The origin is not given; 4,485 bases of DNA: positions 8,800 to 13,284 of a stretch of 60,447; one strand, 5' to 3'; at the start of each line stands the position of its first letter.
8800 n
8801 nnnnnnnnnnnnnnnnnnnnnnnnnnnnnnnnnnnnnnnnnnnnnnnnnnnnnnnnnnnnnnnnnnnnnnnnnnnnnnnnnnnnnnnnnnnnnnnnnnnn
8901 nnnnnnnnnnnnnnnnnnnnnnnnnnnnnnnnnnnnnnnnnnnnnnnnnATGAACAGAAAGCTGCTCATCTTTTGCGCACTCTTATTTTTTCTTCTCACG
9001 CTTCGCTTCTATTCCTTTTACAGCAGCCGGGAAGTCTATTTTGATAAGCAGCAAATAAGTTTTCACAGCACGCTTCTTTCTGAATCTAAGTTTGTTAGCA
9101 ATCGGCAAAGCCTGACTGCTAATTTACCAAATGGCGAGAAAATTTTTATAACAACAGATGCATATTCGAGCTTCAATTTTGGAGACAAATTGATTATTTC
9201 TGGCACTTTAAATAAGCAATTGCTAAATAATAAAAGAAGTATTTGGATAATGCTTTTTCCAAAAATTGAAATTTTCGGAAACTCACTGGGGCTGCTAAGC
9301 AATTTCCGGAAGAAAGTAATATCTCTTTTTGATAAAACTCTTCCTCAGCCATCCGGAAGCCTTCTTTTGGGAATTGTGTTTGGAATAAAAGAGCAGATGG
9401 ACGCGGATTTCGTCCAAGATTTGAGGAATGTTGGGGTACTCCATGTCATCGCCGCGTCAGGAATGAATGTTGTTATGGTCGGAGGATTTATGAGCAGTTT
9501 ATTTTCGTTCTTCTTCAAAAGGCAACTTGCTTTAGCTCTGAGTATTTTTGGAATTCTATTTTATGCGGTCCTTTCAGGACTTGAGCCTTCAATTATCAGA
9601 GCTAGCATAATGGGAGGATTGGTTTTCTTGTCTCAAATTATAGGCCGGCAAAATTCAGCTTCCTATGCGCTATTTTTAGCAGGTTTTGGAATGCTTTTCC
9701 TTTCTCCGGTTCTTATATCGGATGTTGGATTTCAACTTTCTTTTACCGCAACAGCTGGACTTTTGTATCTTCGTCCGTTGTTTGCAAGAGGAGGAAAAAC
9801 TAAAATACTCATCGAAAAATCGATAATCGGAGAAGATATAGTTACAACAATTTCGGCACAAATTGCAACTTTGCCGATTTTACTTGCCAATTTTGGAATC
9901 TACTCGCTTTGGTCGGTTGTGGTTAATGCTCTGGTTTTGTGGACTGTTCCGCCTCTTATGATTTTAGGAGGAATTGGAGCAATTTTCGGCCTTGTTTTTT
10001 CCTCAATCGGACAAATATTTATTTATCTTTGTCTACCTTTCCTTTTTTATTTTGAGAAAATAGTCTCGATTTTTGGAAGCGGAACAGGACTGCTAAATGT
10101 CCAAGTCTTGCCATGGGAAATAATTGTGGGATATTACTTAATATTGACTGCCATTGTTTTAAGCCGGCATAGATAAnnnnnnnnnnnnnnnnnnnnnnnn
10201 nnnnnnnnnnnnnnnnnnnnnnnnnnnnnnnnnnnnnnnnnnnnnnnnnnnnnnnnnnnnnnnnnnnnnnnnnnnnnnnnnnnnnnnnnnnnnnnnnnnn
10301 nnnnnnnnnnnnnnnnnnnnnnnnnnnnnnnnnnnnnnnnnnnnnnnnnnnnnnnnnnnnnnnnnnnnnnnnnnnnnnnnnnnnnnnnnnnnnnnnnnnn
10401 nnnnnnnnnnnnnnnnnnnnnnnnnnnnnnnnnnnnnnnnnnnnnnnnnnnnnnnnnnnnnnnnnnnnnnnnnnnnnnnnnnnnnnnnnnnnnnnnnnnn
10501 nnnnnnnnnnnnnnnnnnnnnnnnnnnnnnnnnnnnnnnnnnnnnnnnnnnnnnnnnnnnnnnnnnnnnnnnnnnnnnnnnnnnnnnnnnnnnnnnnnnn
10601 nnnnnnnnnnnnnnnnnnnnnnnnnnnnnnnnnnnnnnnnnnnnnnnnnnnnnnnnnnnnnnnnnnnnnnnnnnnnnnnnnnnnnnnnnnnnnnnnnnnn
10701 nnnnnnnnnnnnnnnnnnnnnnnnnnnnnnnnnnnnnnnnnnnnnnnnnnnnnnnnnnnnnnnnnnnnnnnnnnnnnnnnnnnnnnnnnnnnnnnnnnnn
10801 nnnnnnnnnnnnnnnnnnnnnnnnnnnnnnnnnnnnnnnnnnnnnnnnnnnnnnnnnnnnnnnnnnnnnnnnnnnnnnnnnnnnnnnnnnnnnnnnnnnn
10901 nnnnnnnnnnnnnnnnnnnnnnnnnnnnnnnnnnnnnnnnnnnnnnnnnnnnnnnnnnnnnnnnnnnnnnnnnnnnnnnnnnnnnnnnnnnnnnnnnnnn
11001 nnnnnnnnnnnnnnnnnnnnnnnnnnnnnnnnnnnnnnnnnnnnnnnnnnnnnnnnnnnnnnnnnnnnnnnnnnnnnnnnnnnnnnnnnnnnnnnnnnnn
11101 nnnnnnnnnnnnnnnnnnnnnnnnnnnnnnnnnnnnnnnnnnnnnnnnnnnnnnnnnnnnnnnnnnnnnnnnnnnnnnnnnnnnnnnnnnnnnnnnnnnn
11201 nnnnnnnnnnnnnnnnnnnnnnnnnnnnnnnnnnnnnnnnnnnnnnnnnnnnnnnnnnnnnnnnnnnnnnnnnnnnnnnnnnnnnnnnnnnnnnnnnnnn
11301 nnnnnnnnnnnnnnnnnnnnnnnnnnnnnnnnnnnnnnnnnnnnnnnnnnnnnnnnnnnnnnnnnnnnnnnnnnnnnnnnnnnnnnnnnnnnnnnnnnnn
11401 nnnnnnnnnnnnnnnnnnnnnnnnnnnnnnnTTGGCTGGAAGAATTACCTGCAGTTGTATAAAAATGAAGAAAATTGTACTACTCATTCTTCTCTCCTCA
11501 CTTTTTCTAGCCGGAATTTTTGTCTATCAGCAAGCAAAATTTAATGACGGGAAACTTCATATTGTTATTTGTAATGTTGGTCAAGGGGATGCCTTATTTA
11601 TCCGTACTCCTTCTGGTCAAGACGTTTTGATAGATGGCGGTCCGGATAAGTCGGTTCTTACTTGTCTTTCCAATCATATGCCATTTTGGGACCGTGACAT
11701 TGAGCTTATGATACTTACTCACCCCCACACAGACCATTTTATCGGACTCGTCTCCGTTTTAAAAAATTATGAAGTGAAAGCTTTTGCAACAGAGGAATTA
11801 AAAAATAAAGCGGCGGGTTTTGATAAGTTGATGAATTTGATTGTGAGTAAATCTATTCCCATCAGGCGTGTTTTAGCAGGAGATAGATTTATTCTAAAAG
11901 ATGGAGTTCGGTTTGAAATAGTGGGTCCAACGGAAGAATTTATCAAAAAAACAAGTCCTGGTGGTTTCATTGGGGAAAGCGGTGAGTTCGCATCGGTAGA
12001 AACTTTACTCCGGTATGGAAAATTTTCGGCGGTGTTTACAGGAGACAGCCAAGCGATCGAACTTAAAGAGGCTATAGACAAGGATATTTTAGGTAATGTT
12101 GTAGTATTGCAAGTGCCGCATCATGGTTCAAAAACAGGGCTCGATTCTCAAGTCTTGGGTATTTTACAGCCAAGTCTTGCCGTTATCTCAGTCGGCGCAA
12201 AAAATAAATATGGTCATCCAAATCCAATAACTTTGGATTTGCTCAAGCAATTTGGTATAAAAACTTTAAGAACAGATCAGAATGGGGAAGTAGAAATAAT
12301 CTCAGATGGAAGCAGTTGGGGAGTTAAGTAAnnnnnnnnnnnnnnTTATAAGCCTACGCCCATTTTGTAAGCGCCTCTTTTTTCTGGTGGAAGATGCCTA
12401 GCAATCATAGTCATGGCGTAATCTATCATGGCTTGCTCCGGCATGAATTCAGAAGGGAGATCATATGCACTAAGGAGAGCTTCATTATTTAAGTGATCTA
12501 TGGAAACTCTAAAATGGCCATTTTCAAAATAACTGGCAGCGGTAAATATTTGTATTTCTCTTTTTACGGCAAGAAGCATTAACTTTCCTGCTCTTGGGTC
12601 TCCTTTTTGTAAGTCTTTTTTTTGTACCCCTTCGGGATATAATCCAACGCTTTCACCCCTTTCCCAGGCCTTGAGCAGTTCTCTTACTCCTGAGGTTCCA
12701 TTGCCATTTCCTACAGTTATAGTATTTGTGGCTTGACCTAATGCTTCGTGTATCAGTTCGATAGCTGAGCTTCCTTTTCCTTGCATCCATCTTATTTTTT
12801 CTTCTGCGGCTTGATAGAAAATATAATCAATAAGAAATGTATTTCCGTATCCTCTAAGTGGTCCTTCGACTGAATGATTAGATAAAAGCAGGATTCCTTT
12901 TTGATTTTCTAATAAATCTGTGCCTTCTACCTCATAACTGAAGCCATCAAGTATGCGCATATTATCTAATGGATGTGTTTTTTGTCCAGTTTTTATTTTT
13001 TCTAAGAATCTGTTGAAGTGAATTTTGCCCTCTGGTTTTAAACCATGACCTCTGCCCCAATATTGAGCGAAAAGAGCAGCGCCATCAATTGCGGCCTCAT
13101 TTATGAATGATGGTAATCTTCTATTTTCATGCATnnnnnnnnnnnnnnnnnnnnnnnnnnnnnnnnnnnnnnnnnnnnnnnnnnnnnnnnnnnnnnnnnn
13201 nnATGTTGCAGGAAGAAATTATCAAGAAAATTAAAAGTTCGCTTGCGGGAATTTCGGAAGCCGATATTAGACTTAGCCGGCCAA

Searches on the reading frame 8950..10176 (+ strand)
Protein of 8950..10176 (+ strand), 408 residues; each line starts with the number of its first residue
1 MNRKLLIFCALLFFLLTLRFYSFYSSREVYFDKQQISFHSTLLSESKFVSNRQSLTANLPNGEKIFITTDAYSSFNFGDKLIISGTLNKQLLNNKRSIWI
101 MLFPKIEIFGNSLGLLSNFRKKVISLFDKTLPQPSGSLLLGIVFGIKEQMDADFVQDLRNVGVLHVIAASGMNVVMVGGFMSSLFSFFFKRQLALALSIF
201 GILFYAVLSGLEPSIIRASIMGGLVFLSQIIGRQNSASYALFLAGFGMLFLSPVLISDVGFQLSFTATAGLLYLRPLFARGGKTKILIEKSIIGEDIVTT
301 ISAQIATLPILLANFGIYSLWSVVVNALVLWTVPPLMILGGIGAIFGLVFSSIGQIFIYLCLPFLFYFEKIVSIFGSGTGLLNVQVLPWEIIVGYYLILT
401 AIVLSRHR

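Call 7: search_protein_families(library=pfam, proteins=[window:8950-10176:+], max_evalue=0.001)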
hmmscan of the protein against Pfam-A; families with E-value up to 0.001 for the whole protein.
window:8950-10176:+ (408 aa): 1 family
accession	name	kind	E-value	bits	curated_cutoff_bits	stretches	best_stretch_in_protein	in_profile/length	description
PF03772.21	Competence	-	9.6e-47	160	23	1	142-406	1-267/270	Competence protein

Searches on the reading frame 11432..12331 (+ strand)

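Call 7: search_protein_families(library=pfam, proteins=[window:11432-12331:+], max_evalue=0.001)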
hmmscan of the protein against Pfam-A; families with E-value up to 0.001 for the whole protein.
window:11432-12331:+ (299 aa): 2 families
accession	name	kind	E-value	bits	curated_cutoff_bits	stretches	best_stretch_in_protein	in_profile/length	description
PF00753.33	Lactamase_B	-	4.1e-09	37.1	22.7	1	49-253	3-193/196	Metallo-beta-lactamase superfamily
PF12706.13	Lactamase_B_2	-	1.6e-05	25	27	1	65-213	3-148/200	Beta-lactamase superfamily domain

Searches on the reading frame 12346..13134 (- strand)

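Call 7: search_protein_families(library=pfam, proteins=[window:12346-13134:-], max_evalue=0.001)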
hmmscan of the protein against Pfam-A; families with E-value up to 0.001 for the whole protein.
window:12346-13134:- (262 aa): 1 family
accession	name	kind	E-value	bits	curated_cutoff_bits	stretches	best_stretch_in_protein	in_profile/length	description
PF01553.26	Acyltransferase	-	0.00041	20.6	23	1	68-187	3-118/132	Acyltransferase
